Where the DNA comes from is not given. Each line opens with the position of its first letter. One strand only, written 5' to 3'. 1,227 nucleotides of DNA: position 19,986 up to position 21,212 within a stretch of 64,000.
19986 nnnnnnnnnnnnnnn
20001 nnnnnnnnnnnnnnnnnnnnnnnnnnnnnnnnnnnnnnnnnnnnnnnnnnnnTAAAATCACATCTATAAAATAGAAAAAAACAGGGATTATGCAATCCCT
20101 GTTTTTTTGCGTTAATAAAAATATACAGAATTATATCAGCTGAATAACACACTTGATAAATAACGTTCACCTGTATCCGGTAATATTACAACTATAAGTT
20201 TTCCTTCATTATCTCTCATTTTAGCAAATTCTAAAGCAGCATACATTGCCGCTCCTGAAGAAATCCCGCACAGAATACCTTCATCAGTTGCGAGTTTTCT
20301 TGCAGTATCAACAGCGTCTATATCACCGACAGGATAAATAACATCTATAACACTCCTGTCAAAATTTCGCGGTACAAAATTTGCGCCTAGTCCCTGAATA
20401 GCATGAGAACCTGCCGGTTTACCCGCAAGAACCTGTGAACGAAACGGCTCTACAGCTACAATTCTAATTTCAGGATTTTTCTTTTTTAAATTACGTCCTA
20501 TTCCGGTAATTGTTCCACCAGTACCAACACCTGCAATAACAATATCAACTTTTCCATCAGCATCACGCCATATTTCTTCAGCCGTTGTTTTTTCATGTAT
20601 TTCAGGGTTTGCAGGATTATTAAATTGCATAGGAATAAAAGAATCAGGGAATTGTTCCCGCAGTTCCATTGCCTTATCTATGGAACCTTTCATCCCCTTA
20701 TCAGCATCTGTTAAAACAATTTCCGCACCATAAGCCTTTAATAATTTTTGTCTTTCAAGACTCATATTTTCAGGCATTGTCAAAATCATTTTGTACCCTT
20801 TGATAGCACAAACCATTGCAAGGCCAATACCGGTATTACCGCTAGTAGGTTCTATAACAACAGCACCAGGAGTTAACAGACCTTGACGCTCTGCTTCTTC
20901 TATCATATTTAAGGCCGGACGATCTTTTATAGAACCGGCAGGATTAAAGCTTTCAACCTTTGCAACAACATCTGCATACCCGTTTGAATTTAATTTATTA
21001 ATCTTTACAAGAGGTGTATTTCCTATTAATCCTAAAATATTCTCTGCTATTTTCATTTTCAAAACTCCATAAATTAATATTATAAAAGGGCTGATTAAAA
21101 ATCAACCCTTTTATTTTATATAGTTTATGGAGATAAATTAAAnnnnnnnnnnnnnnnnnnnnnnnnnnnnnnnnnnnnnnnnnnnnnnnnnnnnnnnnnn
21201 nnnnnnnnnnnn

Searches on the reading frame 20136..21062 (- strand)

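Call 41: search_protein_families(library=pfam, proteins=[window:20136-21062:-], max_evalue=0.00001)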
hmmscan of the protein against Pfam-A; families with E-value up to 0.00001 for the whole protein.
window:20136-21062:- (308 aa): 1 family
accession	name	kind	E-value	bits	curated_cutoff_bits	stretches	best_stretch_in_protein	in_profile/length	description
PF00291.31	PALP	-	1e-76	258.5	35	1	10-296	2-295/295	Pyridoxal-phosphate dependent enzyme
